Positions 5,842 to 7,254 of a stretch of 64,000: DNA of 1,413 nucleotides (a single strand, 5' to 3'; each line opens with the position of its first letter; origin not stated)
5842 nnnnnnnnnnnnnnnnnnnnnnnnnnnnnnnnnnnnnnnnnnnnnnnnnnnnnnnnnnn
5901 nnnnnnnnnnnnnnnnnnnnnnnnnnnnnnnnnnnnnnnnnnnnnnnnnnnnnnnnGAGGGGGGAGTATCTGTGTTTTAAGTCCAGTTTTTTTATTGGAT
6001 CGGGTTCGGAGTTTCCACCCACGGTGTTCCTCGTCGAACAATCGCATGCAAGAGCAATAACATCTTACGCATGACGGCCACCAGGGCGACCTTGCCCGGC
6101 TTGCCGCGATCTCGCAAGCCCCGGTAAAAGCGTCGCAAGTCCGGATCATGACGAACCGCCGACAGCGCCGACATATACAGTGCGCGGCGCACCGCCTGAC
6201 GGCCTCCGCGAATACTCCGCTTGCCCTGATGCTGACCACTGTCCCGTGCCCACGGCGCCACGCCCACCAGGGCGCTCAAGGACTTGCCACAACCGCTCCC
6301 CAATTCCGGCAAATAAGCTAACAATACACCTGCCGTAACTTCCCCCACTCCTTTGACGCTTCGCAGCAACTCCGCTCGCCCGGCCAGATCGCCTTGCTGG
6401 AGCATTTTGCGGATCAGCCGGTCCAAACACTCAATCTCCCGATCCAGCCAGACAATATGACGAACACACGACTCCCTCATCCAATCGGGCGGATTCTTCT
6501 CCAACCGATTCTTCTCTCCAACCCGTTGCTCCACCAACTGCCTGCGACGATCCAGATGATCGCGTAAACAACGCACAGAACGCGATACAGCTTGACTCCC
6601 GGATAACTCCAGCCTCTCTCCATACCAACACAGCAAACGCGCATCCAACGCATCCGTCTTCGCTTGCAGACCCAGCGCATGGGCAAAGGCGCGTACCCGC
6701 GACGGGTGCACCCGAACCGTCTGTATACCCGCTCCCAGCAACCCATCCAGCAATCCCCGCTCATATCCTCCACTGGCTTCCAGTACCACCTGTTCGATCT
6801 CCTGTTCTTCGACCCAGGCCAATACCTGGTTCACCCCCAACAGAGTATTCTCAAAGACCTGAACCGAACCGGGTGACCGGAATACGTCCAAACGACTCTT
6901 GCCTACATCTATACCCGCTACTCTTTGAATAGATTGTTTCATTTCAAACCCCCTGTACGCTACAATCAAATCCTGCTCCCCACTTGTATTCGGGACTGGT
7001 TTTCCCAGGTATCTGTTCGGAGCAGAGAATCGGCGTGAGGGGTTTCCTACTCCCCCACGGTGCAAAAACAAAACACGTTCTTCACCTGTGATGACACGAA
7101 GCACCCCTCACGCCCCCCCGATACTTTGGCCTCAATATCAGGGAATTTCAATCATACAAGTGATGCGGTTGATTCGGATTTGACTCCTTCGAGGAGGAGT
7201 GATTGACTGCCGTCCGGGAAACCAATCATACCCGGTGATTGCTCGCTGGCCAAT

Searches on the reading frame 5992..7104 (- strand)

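Call 72: search_protein_families(library=pfam, proteins=[window:5992-7104:-], max_evalue=0.00001)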
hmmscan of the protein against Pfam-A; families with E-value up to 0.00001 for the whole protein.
window:5992-7104:- (370 aa): 2 families
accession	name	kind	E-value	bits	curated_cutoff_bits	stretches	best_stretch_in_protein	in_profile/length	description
PF02371.22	Transposase_20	-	4.9e-18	65.7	21.3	1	244-328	1-87/87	Transposase IS116/IS110/IS902 family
PF01548.23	DEDD_Tnp_IS110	-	5.4e-17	62.4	29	1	63-203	1-148/155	Transposase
